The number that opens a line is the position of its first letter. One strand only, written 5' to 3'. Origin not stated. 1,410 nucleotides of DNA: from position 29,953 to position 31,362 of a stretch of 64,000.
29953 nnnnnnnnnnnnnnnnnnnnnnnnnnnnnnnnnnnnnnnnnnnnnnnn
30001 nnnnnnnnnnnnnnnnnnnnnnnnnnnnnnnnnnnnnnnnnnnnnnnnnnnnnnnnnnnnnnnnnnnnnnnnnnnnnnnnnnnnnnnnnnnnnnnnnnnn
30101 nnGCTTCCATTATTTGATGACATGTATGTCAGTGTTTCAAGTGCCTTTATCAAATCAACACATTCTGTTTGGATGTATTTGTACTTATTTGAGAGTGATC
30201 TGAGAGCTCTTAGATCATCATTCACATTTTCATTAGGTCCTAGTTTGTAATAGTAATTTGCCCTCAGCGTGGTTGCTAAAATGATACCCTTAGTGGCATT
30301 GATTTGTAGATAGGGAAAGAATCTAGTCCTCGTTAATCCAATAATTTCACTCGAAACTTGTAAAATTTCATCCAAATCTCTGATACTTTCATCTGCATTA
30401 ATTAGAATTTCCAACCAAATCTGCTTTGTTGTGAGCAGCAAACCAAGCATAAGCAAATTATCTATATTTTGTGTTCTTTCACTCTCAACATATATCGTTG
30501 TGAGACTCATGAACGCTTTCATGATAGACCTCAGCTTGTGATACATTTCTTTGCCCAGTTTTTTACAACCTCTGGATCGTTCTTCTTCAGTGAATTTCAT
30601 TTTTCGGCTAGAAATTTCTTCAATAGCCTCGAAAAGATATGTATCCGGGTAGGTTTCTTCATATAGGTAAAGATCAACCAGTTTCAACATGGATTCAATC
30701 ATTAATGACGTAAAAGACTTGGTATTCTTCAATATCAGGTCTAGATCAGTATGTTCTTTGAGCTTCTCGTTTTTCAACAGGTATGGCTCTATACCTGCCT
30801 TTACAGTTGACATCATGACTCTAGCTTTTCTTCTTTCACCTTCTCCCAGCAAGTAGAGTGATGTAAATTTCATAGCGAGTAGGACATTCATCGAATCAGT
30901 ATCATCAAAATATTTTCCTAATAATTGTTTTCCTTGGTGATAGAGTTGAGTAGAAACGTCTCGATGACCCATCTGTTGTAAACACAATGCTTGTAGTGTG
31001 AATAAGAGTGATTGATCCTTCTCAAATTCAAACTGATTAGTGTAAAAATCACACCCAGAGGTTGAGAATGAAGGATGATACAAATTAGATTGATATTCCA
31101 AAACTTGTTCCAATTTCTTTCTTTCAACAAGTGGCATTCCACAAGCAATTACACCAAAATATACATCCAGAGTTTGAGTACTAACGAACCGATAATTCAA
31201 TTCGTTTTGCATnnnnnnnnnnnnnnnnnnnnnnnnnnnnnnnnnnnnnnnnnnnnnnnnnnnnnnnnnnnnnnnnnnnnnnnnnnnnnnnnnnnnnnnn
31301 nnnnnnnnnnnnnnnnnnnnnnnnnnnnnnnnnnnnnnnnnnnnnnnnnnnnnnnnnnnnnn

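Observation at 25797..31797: Inverted pair of paralogous Zn2Cys6 zinc-cluster factors flanking alpha-tubulin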

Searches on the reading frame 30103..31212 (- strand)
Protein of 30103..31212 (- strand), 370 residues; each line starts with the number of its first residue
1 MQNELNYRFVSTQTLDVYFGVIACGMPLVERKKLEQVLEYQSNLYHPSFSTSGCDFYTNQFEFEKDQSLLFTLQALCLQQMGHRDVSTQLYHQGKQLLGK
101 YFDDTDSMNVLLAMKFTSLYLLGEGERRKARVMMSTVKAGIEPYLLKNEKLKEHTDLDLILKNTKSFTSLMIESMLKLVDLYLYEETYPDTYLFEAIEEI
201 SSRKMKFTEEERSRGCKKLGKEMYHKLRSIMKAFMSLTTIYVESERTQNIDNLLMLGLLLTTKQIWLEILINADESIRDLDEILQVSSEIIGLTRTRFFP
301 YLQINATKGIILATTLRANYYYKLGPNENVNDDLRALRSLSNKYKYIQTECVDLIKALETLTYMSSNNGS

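Call 42: search_protein_representatives(alignment_id=A2)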
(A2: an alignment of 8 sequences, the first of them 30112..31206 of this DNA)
Query: 8 sequences, 385 profile positions. Proteins with E-value up to 0.001 (for the whole library): 110; up to 1e-10: 41; up to 1e-30: 13. The best 110 are listed.
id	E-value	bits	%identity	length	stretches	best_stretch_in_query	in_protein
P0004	1.5e-161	554.1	-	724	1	1-384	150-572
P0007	1.0e-158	544.8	-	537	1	1-383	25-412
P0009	7.8e-155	532.1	-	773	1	1-384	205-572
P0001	1.2e-145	501.8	-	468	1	24-383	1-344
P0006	7.2e-140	482.8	-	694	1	1-384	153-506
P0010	4.8e-114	397.8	-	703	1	1-384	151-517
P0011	8.9e-114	396.9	-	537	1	1-384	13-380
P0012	1.6e-111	389.4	-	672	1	1-383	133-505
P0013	1.0e-58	215.6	-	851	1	8-382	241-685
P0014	1.1e-48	182.7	-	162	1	1-108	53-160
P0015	6.3e-45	170.3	-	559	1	62-383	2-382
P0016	4.4e-41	157.6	-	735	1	1-383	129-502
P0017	4.7e-39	150.9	-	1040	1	1-382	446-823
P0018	4.0e-30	121.5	-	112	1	55-142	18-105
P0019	8.9e-26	107.2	-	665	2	3-153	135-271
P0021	5.2e-20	88.2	-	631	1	2-383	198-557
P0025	1.3e-16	77.0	-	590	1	8-378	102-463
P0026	1.3e-16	77.0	-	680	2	2-144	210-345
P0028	1.6e-15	73.5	-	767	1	13-377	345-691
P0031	2.6e-14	69.5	-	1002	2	11-145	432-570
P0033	1.3e-13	67.1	-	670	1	8-376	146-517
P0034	3.8e-13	65.6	-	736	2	8-142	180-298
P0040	7.8e-12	61.3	-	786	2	59-152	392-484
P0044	7.3e-11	58.1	-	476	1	10-383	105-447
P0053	8.8e-10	54.6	-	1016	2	13-148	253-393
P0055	1.4e-09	53.9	-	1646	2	4-136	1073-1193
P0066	3.6e-08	49.3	-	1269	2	8-168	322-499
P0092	8.7e-06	41.4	-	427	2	272-376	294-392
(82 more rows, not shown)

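Call 44: list_cluster_members(proteins=[P0009, P0010, P0012, P0013, P0016, P0017, P0021, P0025, P0028, P0033])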
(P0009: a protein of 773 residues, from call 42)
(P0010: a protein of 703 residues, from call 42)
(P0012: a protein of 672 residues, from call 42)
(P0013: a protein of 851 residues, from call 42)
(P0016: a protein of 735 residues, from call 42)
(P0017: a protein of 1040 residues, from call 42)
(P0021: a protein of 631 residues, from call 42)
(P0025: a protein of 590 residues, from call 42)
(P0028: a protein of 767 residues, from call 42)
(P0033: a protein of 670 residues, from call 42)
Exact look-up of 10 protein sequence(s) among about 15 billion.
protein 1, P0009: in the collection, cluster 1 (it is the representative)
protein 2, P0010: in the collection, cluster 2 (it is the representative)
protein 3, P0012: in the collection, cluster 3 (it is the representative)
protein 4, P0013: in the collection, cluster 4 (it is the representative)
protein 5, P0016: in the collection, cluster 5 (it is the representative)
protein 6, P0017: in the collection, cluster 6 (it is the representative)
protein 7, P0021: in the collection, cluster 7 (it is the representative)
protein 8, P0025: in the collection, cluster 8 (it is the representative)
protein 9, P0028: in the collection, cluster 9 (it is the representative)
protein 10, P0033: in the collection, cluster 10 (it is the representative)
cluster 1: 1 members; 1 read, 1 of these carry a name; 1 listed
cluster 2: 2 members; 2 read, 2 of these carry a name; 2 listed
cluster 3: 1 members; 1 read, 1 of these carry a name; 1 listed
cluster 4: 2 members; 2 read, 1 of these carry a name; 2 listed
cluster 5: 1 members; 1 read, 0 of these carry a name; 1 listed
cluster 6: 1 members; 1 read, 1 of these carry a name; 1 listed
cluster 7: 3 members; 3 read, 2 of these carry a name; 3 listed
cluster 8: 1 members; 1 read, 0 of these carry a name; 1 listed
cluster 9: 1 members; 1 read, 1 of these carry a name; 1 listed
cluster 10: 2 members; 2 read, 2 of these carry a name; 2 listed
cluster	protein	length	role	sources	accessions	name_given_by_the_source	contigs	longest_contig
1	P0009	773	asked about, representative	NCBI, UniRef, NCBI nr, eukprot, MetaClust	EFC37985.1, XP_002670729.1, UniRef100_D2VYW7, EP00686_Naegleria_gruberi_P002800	predicted protein [Naegleria gruberi] | Predicted protein n=1 Tax=Naegleria gruberi TaxID=5762 RepID=D2VYW7_NAEGR | uncharacterized protein NAEGRDRAFT_81761 [Naegleria gruberi]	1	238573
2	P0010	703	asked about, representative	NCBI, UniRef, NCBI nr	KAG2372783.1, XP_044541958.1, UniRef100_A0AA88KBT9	hypothetical protein C9374_013147 [Naegleria lovaniensis] | Zn(2)-C6 fungal-type domain-containing protein n=1 Tax=Naegleria lovaniensis TaxID=51637 ... | uncharacterized protein C9374_013147 [Naegleria lovaniensis]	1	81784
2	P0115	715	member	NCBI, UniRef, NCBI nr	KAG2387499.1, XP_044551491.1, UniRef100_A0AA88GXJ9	hypothetical protein C9374_001093 [Naegleria lovaniensis] | Zn(2)-C6 fungal-type domain-containing protein n=1 Tax=Naegleria lovaniensis TaxID=51637 ... | uncharacterized protein C9374_001093 [Naegleria lovaniensis]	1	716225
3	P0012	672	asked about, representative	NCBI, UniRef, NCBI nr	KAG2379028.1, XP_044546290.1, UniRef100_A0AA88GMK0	hypothetical protein C9374_007666 [Naegleria lovaniensis] | Zn(2)-C6 fungal-type domain-containing protein n=1 Tax=Naegleria lovaniensis TaxID=51637 ... | uncharacterized protein C9374_007666 [Naegleria lovaniensis]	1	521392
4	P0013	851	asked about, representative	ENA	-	-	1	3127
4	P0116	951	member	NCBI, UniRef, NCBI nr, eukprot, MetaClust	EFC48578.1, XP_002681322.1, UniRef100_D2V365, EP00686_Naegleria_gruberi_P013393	GAL4-domain-containing protein [Naegleria gruberi] | GAL4-domain-containing protein n=1 Tax=Naegleria gruberi TaxID=5762 RepID=D2V365_NAEGR | XP_002681322.1 GAL4-domain-containing protein [Naegleria gruberi strain NEG-M]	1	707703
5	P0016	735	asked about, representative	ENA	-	-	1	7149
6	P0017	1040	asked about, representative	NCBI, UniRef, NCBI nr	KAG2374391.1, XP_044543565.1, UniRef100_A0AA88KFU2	hypothetical protein C9374_010961 [Naegleria lovaniensis] | Zn(2)-C6 fungal-type domain-containing protein n=1 Tax=Naegleria lovaniensis TaxID=51637 ... | uncharacterized protein C9374_010961 [Naegleria lovaniensis]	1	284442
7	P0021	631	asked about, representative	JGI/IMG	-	-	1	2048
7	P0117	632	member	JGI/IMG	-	hypothetical protein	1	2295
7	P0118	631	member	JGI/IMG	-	hypothetical protein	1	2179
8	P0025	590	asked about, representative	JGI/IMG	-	-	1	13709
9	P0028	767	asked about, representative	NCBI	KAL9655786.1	hypothetical protein ABK040_005013 [Willaertia magna]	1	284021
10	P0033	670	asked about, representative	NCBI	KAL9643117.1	hypothetical protein ABK040_003916 [Willaertia magna]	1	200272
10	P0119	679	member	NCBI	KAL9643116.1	hypothetical protein ABK040_003916 [Willaertia magna]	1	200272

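Call 47: find_encoding_contigs(protein=P0010, flank=10000, max_places=2)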
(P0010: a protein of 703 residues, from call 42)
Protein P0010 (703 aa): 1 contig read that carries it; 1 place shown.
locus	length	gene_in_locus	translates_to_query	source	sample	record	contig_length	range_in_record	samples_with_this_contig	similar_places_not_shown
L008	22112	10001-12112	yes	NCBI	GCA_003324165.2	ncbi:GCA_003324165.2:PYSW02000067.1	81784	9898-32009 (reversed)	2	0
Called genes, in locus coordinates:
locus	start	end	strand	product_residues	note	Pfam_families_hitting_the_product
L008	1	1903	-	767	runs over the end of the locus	PF25021:TEN_NHL (faint), PF01436:NHL (faint), PF23301:EGF_PEAR1L (faint), PF07974:EGF_2 (weak), PF23106:EGF_Teneurin (weak), PF16184:Cadherin_3, PF05345:He_PIG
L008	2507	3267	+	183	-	PF00009:GTP_EFTU (weak), PF00025:Arf, PF00071:Ras, PF01926:MMR_HSR1 (weak), PF08477:Roc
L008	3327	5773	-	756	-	PF03715:Noc2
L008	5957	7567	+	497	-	PF00437:T2SSE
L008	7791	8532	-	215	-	-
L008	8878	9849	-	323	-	-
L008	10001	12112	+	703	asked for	PF00172:Zn_clus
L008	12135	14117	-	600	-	PF04916:Phospholip_B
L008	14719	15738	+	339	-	-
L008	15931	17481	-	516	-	PF02113:Peptidase_S13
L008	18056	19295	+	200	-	PF00025:Arf, PF00071:Ras, PF08477:Roc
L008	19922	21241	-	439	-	PF00009:GTP_EFTU, PF01926:MMR_HSR1 (faint), PF03144:GTP_EFTU_D2, PF03143:GTP_EFTU_D3, PF22594:GTP-eEF1A_C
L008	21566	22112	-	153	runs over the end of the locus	PF00293:NUDIX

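Call 55: search_solved_structures(query=A2, max_evalue=10)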
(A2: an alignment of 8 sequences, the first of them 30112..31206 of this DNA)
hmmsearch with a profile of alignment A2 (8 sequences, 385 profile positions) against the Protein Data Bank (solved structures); distinct sequences matched with E-value up to 10: 4.
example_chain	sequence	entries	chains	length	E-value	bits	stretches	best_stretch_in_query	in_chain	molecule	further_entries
6cz2_A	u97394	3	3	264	0.0071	18.6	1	207-302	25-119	Protein-tyrosine kinase 6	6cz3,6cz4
5da3_A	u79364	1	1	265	0.0071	18.6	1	207-302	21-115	Protein-tyrosine kinase 6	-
5h2u_A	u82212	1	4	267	0.0072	18.6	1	207-302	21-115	Protein-tyrosine kinase 6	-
5d7v_A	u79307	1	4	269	0.0073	18.6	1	207-302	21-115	Protein-tyrosine kinase 6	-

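Call 56: list_cluster_members(proteins=[P0019, P0026, P0031, P0034, P0040, P0044, P0053, P0055, P0066, P0092])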
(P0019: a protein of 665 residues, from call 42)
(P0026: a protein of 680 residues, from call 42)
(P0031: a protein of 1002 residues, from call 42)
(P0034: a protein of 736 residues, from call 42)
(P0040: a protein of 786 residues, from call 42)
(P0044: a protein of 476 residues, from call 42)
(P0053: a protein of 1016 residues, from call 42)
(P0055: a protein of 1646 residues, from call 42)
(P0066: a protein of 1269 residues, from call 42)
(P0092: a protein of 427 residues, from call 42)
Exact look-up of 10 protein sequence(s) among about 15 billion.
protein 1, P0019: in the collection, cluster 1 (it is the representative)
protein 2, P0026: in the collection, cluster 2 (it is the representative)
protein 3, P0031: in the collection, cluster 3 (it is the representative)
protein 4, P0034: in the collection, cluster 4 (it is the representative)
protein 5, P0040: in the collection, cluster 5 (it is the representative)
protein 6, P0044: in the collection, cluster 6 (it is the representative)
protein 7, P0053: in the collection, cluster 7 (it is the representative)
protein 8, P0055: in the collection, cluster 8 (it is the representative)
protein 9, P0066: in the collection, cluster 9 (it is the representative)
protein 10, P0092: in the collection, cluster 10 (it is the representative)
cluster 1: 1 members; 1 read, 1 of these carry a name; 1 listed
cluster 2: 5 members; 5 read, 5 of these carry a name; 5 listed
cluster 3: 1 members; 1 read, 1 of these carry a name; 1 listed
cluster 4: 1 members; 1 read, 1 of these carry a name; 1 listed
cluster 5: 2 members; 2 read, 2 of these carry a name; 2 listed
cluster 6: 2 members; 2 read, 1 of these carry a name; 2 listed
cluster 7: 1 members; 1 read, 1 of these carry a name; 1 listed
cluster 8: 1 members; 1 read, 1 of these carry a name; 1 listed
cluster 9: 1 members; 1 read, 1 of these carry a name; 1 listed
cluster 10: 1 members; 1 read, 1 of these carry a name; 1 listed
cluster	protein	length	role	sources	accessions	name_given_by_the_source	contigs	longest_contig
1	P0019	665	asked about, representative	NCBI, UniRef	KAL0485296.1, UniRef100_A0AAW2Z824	oleate activated transcription factor [Acrasis kona] | Oleate activated transcription factor n=1 Tax=Acrasis kona TaxID=1008807 ...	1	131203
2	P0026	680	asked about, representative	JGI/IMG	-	hypothetical protein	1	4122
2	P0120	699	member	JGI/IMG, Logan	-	hypothetical protein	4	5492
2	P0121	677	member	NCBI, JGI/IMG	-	hypothetical protein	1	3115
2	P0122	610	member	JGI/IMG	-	hypothetical protein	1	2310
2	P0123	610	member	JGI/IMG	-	hypothetical protein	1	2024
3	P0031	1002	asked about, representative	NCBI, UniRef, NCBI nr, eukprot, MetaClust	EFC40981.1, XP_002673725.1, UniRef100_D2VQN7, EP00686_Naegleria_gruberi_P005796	hypothetical protein NAEGRDRAFT_80888 [Naegleria gruberi] | Zn(2)-C6 fungal-type domain-containing protein n=1 Tax=Naegleria gruberi TaxID=5762 ... | uncharacterized protein NAEGRDRAFT_80888 [Naegleria gruberi]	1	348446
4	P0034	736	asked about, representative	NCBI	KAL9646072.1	hypothetical protein ABK040_007951 [Willaertia magna]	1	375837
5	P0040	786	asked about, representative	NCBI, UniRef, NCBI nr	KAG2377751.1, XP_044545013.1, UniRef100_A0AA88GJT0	hypothetical protein C9374_008836 [Naegleria lovaniensis] | Zn(2)-C6 fungal-type domain-containing protein n=1 Tax=Naegleria lovaniensis TaxID=51637 ... | uncharacterized protein C9374_008836 [Naegleria lovaniensis]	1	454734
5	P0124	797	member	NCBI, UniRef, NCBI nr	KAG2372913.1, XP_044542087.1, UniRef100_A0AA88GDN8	hypothetical protein C9374_013035 [Naegleria lovaniensis] | Zn(2)-C6 fungal-type domain-containing protein n=1 Tax=Naegleria lovaniensis TaxID=51637 ... | uncharacterized protein C9374_013035 [Naegleria lovaniensis]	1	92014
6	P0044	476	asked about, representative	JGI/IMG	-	-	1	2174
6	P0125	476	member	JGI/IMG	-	hypothetical protein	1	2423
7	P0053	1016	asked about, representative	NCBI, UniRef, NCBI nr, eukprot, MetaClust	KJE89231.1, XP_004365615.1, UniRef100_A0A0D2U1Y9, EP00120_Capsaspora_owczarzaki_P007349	hypothetical protein CAOG_00744 [Capsaspora owczarzaki ATCC 30864] | Zn(2)-C6 fungal-type domain-containing protein n=1 Tax=Capsaspora owczarzaki (strain ATCC ... | XP_004365615.1 hypothetical protein CAOG_00744 [Capsaspora owczarzaki ATCC 30864]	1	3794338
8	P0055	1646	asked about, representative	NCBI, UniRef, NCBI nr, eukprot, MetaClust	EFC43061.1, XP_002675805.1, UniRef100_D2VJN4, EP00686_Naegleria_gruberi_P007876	predicted protein [Naegleria gruberi] | Predicted protein n=1 Tax=Naegleria gruberi TaxID=5762 RepID=D2VJN4_NAEGR | uncharacterized protein NAEGRDRAFT_50095 [Naegleria gruberi]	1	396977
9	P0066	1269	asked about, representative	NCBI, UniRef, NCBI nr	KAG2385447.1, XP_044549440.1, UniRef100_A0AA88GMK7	hypothetical protein C9374_003262 [Naegleria lovaniensis] | Zn(2)-C6 fungal-type domain-containing protein n=1 Tax=Naegleria lovaniensis TaxID=51637 ... | uncharacterized protein C9374_003262 [Naegleria lovaniensis]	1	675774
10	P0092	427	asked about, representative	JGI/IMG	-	hypothetical protein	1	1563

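Call 58: search_protein_families(library=pfam, proteins=[P0053, P0019, P0031, P0066, P0040, P0017, P0116, P0009, P0034, P0026], max_evalue=0.1)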
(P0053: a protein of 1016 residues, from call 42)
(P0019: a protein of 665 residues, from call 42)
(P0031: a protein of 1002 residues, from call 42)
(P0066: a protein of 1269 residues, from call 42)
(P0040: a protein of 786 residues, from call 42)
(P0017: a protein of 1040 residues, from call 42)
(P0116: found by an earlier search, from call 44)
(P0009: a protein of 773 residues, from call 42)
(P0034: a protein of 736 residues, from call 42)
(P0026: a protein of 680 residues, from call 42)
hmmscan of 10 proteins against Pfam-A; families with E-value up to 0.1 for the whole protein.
P0053 (1016 aa): 1 family
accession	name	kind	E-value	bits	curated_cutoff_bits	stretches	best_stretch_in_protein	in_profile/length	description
PF00172.23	Zn_clus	-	9.3e-05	22.9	21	1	9-40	2-31/39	Fungal Zn(2)-Cys(6) binuclear cluster domain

P0019 (665 aa): 1 family
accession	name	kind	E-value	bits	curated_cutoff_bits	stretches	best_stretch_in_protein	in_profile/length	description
PF00172.23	Zn_clus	-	2.5e-08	34.3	21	1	33-69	2-38/39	Fungal Zn(2)-Cys(6) binuclear cluster domain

P0031 (1002 aa): 1 family
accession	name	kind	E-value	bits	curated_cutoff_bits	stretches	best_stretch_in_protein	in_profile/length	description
PF00172.23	Zn_clus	-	7.2e-10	39.3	21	1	290-326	2-38/39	Fungal Zn(2)-Cys(6) binuclear cluster domain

P0066 (1269 aa): 1 family
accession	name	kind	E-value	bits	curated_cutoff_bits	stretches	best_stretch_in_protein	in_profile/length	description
PF00172.23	Zn_clus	-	1.2e-09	38.6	21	1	187-222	2-37/39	Fungal Zn(2)-Cys(6) binuclear cluster domain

P0040 (786 aa): 1 family
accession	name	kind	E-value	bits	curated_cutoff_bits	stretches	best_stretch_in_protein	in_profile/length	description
PF00172.23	Zn_clus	-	0.00013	22.4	21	1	258-295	1-36/39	Fungal Zn(2)-Cys(6) binuclear cluster domain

P0017 (1040 aa): 1 family
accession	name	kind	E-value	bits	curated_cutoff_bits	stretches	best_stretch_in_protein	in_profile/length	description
PF00172.23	Zn_clus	-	1.4e-07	31.9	21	1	247-282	2-37/39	Fungal Zn(2)-Cys(6) binuclear cluster domain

P0116 (951 aa): 1 family
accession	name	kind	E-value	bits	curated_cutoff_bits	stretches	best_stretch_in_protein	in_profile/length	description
PF00172.23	Zn_clus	-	8.8e-08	32.6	21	1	109-146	2-39/39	Fungal Zn(2)-Cys(6) binuclear cluster domain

P0009 (773 aa): 2 families
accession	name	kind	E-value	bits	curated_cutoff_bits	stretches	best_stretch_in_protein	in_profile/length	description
PF00172.23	Zn_clus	-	2.7e-07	31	21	1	92-127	2-37/39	Fungal Zn(2)-Cys(6) binuclear cluster domain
PF07994.18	NAD_binding_5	-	0.081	12.8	25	0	637-763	83-199/321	Myo-inositol-1-phosphate synthase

P0034 (736 aa): 3 families
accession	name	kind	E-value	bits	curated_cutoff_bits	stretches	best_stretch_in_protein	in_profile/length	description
PF00172.23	Zn_clus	-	1.2e-09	38.5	21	1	74-110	2-38/39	Fungal Zn(2)-Cys(6) binuclear cluster domain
PF17208.8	RBR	-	0.0056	17.8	24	1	105-124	37-56/57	RNA binding Region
PF12103.14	Lipl32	-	0.015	15.4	25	1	519-598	85-161/179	Surface lipoprotein of Spirochaetales order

P0026 (680 aa): 1 family
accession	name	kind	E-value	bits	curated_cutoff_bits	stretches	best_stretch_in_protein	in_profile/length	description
PF00172.23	Zn_clus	-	7.9e-07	29.5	21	1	10-48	2-38/39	Fungal Zn(2)-Cys(6) binuclear cluster domain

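Call 70: search_protein_families(library=pfam, alignment_id=A4, max_evalue=0.01)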
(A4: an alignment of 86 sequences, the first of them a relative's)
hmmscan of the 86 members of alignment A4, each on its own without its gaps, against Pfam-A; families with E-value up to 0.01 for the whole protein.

A. member 1, P0020 (565 aa): 0 families

B. families by the number of members that match (of 86 scanned): 4 families
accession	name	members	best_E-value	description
PF00172.23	Zn_clus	42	2.5e-11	Fungal Zn(2)-Cys(6) binuclear cluster domain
PF05100.17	Phage_tail_L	1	0.00057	Phage minor tail protein L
PF25101.1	Spectrin_7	1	0.0018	Animal spectrin repeats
PF15446.12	zf-PHD-like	1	0.0032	PHD/FYVE-zinc-finger like domain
